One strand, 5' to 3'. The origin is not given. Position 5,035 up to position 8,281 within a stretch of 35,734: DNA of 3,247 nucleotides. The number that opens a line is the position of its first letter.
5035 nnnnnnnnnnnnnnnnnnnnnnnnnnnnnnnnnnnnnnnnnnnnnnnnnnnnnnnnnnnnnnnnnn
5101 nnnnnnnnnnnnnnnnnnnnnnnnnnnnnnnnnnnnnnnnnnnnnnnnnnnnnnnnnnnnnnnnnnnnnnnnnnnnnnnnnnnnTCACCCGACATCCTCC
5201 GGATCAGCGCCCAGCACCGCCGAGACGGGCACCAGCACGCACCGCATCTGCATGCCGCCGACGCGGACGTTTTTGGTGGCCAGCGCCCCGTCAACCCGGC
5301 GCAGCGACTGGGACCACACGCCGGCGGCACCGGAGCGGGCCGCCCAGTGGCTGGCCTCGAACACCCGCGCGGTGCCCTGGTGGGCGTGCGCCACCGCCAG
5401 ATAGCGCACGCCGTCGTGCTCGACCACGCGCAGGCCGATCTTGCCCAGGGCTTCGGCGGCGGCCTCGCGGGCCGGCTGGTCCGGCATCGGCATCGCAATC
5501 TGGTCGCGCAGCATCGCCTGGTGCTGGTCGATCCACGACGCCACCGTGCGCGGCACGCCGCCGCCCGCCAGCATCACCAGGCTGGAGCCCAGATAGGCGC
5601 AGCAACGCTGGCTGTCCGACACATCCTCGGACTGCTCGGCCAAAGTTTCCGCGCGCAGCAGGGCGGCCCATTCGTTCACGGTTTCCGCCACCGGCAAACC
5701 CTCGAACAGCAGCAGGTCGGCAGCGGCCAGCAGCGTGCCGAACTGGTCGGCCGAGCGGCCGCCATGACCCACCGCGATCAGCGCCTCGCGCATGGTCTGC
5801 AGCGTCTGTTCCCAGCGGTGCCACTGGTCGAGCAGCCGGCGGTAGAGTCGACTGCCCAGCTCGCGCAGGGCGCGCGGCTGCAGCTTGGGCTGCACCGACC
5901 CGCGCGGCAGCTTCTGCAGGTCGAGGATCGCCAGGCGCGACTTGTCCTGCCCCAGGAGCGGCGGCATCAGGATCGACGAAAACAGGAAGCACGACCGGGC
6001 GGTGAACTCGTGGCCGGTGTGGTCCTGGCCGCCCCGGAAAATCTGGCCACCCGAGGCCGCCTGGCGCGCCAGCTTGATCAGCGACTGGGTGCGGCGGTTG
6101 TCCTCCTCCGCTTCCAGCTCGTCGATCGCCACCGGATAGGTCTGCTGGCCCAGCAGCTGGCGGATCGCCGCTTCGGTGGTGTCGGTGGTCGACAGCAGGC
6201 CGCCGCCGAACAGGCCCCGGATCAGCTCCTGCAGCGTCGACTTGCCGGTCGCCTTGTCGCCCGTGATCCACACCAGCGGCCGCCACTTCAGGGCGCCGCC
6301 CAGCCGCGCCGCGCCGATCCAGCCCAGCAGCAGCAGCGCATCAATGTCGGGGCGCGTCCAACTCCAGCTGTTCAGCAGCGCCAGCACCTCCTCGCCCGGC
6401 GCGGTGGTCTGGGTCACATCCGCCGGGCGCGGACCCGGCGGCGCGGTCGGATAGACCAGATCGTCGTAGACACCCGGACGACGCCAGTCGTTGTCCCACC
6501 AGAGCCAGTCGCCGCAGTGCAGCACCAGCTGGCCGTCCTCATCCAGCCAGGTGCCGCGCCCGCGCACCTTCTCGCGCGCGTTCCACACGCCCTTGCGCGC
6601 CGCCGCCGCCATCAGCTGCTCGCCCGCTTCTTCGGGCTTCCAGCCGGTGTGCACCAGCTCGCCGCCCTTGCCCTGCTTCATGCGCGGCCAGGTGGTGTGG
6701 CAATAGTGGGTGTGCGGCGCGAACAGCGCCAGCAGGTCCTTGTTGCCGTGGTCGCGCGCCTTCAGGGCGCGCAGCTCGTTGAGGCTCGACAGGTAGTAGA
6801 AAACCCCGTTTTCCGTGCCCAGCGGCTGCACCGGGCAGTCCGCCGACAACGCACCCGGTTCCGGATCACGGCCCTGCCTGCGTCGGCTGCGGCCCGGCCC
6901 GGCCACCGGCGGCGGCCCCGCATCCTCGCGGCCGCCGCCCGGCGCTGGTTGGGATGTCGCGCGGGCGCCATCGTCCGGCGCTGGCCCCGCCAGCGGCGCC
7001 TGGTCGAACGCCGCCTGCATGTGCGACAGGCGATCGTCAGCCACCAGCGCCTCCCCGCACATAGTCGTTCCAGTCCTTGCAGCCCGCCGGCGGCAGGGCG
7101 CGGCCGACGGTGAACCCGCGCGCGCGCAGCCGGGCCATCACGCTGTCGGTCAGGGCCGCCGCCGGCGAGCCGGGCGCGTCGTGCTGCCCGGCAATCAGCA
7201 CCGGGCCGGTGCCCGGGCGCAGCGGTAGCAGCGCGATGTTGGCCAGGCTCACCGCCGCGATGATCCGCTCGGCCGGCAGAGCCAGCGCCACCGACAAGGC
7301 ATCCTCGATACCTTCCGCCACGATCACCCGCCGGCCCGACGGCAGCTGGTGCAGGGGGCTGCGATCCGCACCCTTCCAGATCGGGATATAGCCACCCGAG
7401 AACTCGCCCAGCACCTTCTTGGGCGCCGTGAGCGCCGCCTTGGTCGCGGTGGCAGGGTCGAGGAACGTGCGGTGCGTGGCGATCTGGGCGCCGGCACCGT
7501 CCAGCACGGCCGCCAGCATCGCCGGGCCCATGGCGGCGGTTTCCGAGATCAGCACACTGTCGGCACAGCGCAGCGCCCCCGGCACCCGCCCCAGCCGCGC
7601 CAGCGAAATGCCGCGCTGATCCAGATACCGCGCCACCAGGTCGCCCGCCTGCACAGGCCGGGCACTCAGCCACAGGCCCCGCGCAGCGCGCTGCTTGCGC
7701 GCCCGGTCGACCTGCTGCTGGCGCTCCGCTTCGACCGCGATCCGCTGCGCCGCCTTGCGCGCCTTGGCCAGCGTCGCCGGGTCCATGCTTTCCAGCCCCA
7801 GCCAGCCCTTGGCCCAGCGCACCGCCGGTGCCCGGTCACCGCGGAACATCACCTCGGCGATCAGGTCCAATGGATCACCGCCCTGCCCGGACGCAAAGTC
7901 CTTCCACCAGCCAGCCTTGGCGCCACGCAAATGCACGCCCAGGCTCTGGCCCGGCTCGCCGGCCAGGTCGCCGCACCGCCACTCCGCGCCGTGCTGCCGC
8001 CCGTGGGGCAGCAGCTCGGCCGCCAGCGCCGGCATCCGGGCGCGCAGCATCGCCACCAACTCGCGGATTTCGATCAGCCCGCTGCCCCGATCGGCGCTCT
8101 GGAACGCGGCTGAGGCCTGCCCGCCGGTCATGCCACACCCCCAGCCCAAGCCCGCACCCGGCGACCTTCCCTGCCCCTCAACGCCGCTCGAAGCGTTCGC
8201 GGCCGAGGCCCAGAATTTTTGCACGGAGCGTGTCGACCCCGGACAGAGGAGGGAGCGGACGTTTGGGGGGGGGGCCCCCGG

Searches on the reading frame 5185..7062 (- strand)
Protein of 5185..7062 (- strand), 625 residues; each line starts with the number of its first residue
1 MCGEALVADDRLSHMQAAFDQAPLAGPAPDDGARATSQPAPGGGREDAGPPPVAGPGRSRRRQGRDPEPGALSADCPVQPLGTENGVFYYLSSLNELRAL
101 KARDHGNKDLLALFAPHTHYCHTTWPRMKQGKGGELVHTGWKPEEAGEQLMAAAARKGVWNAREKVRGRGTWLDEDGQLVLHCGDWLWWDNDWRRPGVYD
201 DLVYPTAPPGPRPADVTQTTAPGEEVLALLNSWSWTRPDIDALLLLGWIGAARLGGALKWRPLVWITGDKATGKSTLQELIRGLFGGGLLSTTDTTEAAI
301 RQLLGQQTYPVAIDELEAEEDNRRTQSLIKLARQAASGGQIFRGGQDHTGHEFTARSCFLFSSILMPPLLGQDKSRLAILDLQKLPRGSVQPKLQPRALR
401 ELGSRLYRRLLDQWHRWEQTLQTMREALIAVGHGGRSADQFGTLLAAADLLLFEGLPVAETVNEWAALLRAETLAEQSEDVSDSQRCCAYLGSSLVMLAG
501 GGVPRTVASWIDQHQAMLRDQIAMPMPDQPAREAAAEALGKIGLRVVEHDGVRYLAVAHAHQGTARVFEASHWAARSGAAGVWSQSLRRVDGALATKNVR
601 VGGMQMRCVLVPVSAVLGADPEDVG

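Call 9: search_protein_families(library=pfam, proteins=[window:5185-7062:-], max_evalue=0.01)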
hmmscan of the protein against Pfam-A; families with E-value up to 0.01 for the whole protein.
window:5185-7062:- (625 aa): 0 families

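Call 10: search_protein_families(library=phrogs, proteins=[window:5185-7062:-], max_evalue=0.01)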
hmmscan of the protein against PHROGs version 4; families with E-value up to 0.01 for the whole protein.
window:5185-7062:- (625 aa): 6 families
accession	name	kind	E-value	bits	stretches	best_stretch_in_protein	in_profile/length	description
phrog_21086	-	unknown function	3.8e-80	271.2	1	63-619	42-605/617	-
phrog_35358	-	DNA, RNA and nucleotide metabolism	6.7e-59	200.8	1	20-618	358-947/968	DNA primase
phrog_1156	-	DNA, RNA and nucleotide metabolism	0.001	18.6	1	244-295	541-591/855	DNA primase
phrog_30955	-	unknown function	0.0037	18.3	1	538-618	63-137/140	-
phrog_864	-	DNA, RNA and nucleotide metabolism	0.0037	16.7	1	258-286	362-390/1064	DNA primase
phrog_7601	-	unknown function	0.0077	16.7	0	251-286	10-45/289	-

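Call 68: search_dna_similar(query=window:5185-7062:-, collection=phages, mode=protein, max_evalue=1e-10, max_rows=30)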
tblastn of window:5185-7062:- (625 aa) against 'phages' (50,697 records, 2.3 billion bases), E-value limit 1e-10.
Records with a match: 24; places in all: 24; records where one place covers at least 80% of the query: 15.
Best place of each record, by identity: <60% 24.
By first word of the organism name: Bordetella 5; Pseudomonas 4; Bacteriophage 2; Synechococcus 2; Bdellovibrio 2; Serratia 1; Microcystis 1; Escherichia 1; Acinetobacter 1; Yersinia 1; and 4 more.
By host as written in the record: Bordetella bronchiseptica 3; - 2; Bdellovibrio bacteriovorus 2; Bordetella bronchiseptica 4715 2; Pseudomonas putida 2; Serratia liquefaciens EOA81 1; Stutzerimonas stutzeri NCTC10475 1; Microcystis wesenbergii 1; and 10 more.
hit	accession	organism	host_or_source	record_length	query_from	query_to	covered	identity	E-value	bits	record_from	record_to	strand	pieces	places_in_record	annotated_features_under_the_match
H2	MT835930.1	Bacteriophage sp.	human fecal samples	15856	50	620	91%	45.8%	2e-155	500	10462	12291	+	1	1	record has no annotation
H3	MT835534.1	Bacteriophage sp.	human fecal samples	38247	75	624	88%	37.5%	4e-96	329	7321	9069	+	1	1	record has no annotation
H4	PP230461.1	Bordetella phage PY223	Bordetella bronchiseptica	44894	68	624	89%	30.8%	4e-44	176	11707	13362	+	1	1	CHC2 zinc finger protein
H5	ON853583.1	Serratia phage MQ-4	Serratia liquefaciens EOA81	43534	55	622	91%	28.5%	7e-40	163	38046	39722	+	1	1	hypothetical protein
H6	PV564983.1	Bordetella phage PBb001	Bordetella bronchiseptica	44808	76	618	87%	29.8%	3e-41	167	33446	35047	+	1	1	CHC2 zinc finger protein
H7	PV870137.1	Bordetella phage vB_BbrM_PBb002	Bordetella bronchiseptica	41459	76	618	87%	29.8%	3e-41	167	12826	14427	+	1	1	CHC2 zinc finger protein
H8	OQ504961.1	Pseudomonas phage ZRG1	Stutzerimonas stutzeri NCTC10475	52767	66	624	89%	27.8%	5e-30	132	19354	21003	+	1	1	DUF6371 domain-containing protein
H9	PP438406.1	Microcystis phage Mwe-JY13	Microcystis wesenbergii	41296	65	624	90%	26.7%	1e-33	144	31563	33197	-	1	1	DNA primase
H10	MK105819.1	Synechococcus phage S-H1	Synechococcus sp. WH 7803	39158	81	621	87%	26.8%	8e-29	129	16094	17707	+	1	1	hypothetical protein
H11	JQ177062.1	Bdellovibrio phage phi1422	Bdellovibrio bacteriovorus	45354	73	617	87%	26.5%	1e-31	137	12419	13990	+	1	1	putative primase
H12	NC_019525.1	Bdellovibrio phage phi1422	Bdellovibrio bacteriovorus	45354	73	617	87%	26.5%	1e-31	137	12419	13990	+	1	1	DNA primase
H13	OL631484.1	Escherichia phage ECML-606-1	Escherichia coli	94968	88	624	86%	26.7%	2e-23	111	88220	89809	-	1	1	hypothetical protein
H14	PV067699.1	Acinetobacter phage Acjo_20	Acinetobacter johnsonii 4883b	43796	67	616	88%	26.0%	3e-34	145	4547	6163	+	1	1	hypothetical protein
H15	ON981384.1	Synechococcus phage MinM1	Synechococcus sp.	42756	76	623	88%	26.0%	6e-32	138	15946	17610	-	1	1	hypothetical protein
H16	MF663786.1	Bordetella phage vB_BbrM_PHB04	Bordetella bronchiseptica 4715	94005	140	617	76%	28.5%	4e-37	154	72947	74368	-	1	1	putative DNA primase/helicase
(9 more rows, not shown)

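Call 69: get_annotated_region(hit=H4, flank=6000)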
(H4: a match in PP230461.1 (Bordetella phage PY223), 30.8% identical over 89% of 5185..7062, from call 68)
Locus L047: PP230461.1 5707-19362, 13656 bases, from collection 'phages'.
description: Bordetella phage PY223, complete genome.
organism: Bordetella phage PY223 (NCBI taxid 3118915)
taxonomy: Viruses; Duplodnaviria; Heunggongvirae; Uroviricota; Caudoviricetes
host: Bordetella bronchiseptica; source: fecal; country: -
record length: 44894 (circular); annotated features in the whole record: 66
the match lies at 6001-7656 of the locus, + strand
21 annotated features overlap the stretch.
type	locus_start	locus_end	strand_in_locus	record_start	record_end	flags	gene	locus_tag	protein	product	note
CDS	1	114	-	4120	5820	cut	SbcC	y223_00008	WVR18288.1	DNA repair exonuclease SbcCD ATPase subunit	COG: DNA repair exonuclease SbcCD ATPase subunit; Refseq: WP_213161388.1 WP_213161388.1 AAA family ATPase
CDS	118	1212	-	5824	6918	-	-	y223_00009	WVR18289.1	hypothetical protein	Refseq: WP_222569798.1 WP_222569798.1 hypothetical protein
CDS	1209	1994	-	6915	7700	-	-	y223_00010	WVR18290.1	PD-(D/E)XK nuclease superfamily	Pfam: PD-(D/E)XK nuclease superfamily; Refseq: WP_213161390.1 WP_213161390.1 PD-(D/E)XK nuclease family protein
CDS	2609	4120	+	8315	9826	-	SSL2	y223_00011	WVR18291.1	helicase conserved C-terminal domain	GO:0016787 - hydrolase activity: GO_function; GO:0005524 - ATP binding: GO_function; GO:0003677 - DNA binding: ...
CDS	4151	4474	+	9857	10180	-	-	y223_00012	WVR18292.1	hypothetical protein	Refseq: WP_196273542.1 WP_196273542.1 hypothetical protein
CDS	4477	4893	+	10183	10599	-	-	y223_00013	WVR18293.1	hypothetical protein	Refseq: WP_061179736.1 WP_061179736.1 hypothetical protein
CDS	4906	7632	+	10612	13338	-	-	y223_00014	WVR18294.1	CHC2 zinc finger protein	GO:0006260 - DNA replication: GO_process; GO:0008270 - zinc ion binding: GO_function; GO:0003896 - DNA primase ...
CDS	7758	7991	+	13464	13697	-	-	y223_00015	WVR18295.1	hypothetical protein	Refseq: WP_076572994.1 WP_076572994.1 hypothetical protein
CDS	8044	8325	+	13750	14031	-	-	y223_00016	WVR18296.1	hypothetical protein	Refseq: WP_129240884.1 WP_129240884.1 hypothetical protein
CDS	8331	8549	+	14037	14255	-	-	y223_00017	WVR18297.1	hypothetical protein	Refseq: WP_162559370.1 WP_162559370.1 hypothetical protein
CDS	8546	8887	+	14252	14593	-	-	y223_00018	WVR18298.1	hypothetical protein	-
CDS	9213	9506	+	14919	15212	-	-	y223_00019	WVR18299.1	hypothetical protein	-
CDS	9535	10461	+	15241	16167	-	Spo0J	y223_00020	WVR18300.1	ParB-like nuclease domain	Pfam: ParB-like nuclease domain; COG: Chromosome segregation protein Spo0J, contains ParB-like nuclease domain; Refseq: ...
CDS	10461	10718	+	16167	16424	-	-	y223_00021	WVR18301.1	hypothetical protein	Refseq: WP_033470983.1 WP_033470983.1 hypothetical protein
CDS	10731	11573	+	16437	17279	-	-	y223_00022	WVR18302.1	hypothetical protein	Refseq: WP_059977018.1 WP_059977018.1 hypothetical protein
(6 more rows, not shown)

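Call 70: get_annotated_region(hit=H3, flank=6000)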
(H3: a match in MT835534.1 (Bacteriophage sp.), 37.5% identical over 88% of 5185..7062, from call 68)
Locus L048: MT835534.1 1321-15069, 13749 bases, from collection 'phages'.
description: UNVERIFIED: Bacteriophage sp. clone scaffold_117 genomic sequence.
organism: Bacteriophage sp. (NCBI taxid 38018)
taxonomy: Viruses
host: -; source: human fecal samples; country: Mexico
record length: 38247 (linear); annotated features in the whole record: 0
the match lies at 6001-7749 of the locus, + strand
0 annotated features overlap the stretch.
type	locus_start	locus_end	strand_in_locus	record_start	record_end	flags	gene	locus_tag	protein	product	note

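Call 71: get_annotated_region(hit=H2, flank=6000)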
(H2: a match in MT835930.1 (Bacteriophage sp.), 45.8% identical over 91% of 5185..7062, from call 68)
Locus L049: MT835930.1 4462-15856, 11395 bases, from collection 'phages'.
description: UNVERIFIED: Bacteriophage sp. clone scaffold_979 genomic sequence.
organism: Bacteriophage sp. (NCBI taxid 38018)
taxonomy: Viruses
host: -; source: human fecal samples; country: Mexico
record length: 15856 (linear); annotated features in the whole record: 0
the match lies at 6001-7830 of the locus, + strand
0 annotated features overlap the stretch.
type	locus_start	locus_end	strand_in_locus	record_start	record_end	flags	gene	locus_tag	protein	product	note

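Call 77: search_solved_structures(query=window:5185-7062:-, max_evalue=1)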
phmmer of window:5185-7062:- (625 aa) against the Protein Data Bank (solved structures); distinct sequences matched with E-value up to 1: 0.

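Call 78: search_protein_families(library=ncbifam, proteins=[window:5185-7062:-], max_evalue=0.1)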
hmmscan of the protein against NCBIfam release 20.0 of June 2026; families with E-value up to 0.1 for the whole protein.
window:5185-7062:- (625 aa): 2 families
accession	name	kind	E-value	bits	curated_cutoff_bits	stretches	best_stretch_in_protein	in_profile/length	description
NF004723.0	PRK06067.1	subfamily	0.0079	15.7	194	1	253-307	26-81/243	flagellar accessory protein FlaH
TIGR01613.1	primase_Cterm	subfamily_domain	0.015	14.1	108.7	1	248-287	64-102/304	phage/plasmid primase, P4 family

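Call 80: find_homologous_proteins(query=window:5185-7062:-, max_evalue=1e-20)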
Query window:5185-7062:- (625 aa): 1122 proteins with E <= 1e-20 among 8000 candidates; the best 120 are listed.
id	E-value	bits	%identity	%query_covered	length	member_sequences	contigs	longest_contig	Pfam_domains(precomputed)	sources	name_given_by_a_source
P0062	0.0e+0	1432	100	100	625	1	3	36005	-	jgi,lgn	jgi:hypothetical protein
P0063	6.6e-190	651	55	88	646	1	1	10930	-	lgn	-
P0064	7.9e-190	651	54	92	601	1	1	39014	-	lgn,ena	-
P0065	3.8e-189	648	53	93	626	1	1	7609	-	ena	-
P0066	1.2e-188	647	57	87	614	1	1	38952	-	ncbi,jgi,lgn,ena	ncbi:MAG: hypothetical protein WDA25_01045 [Paracoccaceae bacterium]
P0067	1.7e-186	639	53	92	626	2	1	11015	-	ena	-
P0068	6.5e-186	638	55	88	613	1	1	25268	-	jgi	jgi:hypothetical protein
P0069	5.8e-185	634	54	88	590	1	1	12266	-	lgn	-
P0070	5.9e-185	634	54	90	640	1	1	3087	-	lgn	-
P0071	6.4e-185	634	56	87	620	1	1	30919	-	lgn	-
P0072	6.2e-183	628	53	89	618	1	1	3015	-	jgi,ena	jgi:hypothetical protein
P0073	2.2e-182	626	53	88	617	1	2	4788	-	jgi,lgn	jgi:hypothetical protein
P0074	1.5e-181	623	54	87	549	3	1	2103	-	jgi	-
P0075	2.7e-180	619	54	87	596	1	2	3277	-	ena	-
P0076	1.0e-179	617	53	88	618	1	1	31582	-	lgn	-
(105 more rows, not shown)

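Call 93: search_protein_families(library=pfam, proteins=[window:5185-7062:-], max_evalue=0.01)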
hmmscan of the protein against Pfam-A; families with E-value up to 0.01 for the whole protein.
window:5185-7062:- (625 aa): 0 families

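Call 95: find_related_loci(query=A4, collection=viral_contigs, flank=6000)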
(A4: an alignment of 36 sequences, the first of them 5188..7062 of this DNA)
Query A4 (625 aa) in viral_contigs; peptide patterns used: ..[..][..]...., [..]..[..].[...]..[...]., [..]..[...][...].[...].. (x = any residue, [..] = any of these).
554 stretches matched a pattern; 218 encode a relative of the query (tblastn E <= 1e-3); the best 80 are kept; 80 distinct loci.
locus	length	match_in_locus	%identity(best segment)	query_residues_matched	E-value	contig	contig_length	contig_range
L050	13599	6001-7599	57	76-616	0e+0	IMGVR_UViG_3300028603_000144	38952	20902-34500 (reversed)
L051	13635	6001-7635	53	72-624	3e-177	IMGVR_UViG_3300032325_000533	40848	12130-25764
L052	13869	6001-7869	48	20-624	3e-176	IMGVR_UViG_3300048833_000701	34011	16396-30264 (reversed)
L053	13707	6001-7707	48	72-623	2e-164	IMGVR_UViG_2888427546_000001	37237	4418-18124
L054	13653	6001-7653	47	52-617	5e-163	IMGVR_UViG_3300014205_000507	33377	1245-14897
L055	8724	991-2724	48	63-623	2e-160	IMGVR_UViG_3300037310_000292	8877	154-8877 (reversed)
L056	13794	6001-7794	47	62-620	4e-158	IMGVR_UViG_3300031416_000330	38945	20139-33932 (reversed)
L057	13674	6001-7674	49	76-621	4e-157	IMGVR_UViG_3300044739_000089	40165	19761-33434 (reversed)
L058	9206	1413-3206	47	69-617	6e-157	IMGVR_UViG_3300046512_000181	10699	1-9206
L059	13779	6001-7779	47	69-620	2e-156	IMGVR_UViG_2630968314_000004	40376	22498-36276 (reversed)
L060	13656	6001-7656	47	75-622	1e-156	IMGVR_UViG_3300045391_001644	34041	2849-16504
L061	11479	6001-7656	47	75-622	1e-156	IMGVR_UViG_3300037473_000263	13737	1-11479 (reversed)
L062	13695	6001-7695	51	58-622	8e-178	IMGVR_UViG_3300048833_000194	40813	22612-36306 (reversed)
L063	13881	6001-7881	44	46-620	1e-153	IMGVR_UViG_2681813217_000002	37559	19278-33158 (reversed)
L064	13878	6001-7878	44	46-620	2e-153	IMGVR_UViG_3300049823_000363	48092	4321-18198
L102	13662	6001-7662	45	72-617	6e-126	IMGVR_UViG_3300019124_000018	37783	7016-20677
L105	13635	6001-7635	43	72-617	3e-123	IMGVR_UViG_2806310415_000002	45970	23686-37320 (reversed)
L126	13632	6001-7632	41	76-618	1e-109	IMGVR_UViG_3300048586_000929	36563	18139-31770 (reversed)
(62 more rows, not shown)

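Call 113: search_protein_families(library=pfam, alignment_id=A4, max_evalue=1)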
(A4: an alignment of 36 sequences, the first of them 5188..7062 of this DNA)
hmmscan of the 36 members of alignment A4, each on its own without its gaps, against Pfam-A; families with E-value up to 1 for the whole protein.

A. member 1, window:5188-7062:- (625 aa): 1 family
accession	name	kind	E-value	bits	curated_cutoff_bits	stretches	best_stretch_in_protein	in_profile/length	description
PF13476.12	AAA_23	-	0.36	11.9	27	1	262-292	20-52/201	AAA domain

B. families by the number of members that match (of 36 scanned): 23 families
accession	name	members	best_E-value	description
PF13191.12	AAA_16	15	0.0017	AAA ATPase domain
PF13555.12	AAA_29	11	0.0032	P-loop containing region of AAA domain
PF19263.5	DUF5906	7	0.014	Family of unknown function (DUF5906)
PF24883.2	NPHP3_N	6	0.097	Nephrocystin 3, N-terminal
PF06048.17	DUF927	5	0.002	Domain of unknown function (DUF927)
PF13238.12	AAA_18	4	0.052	AAA domain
PF21777.3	SDR-like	3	0.12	Short chain dehydrogenase-like protein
PF13476.12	AAA_23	3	0.17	AAA domain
PF00005.33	ABC_tran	2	0.031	ABC transporter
PF25460.1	Beta-prop_Aladin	2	0.14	Aladin seven-bladed propeller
PF25370.1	HTH_74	2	0.18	HTH three-helical bundle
PF01057.23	Parvo_NS1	2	0.19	Parvovirus non-structural protein NS1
PF19374.4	DUF5949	1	0.0084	Family of unknown function (DUF5949)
PF13401.12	AAA_22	1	0.028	AAA domain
PF13604.12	AAA_30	1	0.068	AAA domain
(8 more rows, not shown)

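Call 120: search_protein_families(library=phrogs, proteins=[L102:8110-9018:+, L102:9108-9842:+, L102:10529-12727:+, L105:8056-8889:+, L105:9489-10172:+, L105:10172-12184:+, L105:12403-13635:+, L126:8128-8790:+], max_evalue=0.001)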
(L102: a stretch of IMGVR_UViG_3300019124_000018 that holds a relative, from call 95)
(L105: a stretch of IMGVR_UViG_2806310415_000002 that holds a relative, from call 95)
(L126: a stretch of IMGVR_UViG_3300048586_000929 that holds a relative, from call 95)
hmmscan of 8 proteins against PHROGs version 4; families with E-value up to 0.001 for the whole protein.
L102:8110-9018:+ (302 aa): 1 family
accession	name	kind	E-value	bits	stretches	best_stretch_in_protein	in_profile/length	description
phrog_9306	-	unknown function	2.8e-10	41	1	3-238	6-245/266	-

L102:9108-9842:+ (244 aa): 3 families
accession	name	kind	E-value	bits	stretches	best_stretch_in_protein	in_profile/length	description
phrog_1924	-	tail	1.4e-66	225.7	1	5-239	4-236/237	minor tail protein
phrog_29138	-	unknown function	1.2e-21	78.1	1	85-239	8-169/170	-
phrog_27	-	connector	2.1e-05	25.6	1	11-109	18-110/199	tail completion or Neck1 protein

L102:10529-12727:+ (732 aa): 9 families
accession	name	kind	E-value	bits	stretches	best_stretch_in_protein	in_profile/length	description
phrog_15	-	head and packaging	3.6e-219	732.2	1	6-729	324-980/1330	terminase large subunit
phrog_16406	-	unknown function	7e-44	151.5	1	389-663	113-383/601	-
phrog_15657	-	unknown function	4.7e-34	118.9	1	400-557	44-201/230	-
phrog_3028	-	unknown function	1.2e-30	107.9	1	503-665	1-161/203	-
phrog_21311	-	head and packaging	2.1e-22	81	1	116-313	1-189/218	terminase large subunit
phrog_675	-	head and packaging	1.4e-19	70.8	1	83-297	58-266/576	terminase large subunit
phrog_4145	-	head and packaging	1.7e-14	54.6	1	29-220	21-202/209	terminase large subunit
phrog_12089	-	unknown function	4.8e-12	47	1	525-667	4-145/208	-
phrog_3925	-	head and packaging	1.8e-08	35.3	1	33-141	37-142/150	terminase large subunit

L105:8056-8889:+ (277 aa): 0 families

L105:9489-10172:+ (227 aa): 1 family
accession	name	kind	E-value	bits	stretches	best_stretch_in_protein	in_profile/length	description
phrog_57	-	head and packaging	1.3e-15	58.8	1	9-209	9-179/199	terminase small subunit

L105:10172-12184:+ (670 aa): 8 families
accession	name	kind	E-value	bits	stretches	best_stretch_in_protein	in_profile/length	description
phrog_15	-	head and packaging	2.7e-155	520.6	1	8-645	335-977/1330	terminase large subunit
phrog_21311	-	head and packaging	1.9e-24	87.7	1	108-290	2-183/218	terminase large subunit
phrog_675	-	head and packaging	7.5e-22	78.3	1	69-353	53-332/576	terminase large subunit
phrog_37509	-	unknown function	2.8e-21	77.4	1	472-640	1-167/189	-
phrog_16406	-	unknown function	1.3e-20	74.6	1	306-456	106-254/601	-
phrog_15657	-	unknown function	4.6e-20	73.2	1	305-462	27-182/230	-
phrog_3028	-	unknown function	1.8e-16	61.7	1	430-630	4-199/203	-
phrog_3925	-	head and packaging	3.8e-05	24.4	1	18-128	31-138/150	terminase large subunit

L105:12403-13635:+ (411 aa): 2 families
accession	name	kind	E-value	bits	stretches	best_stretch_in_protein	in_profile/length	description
phrog_21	-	head and packaging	1.4e-69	236.2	1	28-410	32-419/1362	portal protein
phrog_537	-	head and packaging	1e-17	65.1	1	285-410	1-120/233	portal protein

L126:8128-8790:+ (220 aa): 0 families

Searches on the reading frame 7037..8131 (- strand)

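Call 78: search_protein_families(library=ncbifam, proteins=[window:7037-8131:-], max_evalue=0.1)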
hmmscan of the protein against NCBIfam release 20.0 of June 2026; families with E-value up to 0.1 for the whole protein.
window:7037-8131:- (364 aa): 2 families
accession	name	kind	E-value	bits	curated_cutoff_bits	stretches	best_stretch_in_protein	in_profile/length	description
TIGR02760.1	TraI_TIGR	equivalog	3.3e-17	61.3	929.85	1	62-357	1592-1864/1960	conjugative transfer relaxase/helicase TraI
NF005477.0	PRK07078.1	subfamily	2.5e-15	55.7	1014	1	21-133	18-133/759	hypothetical protein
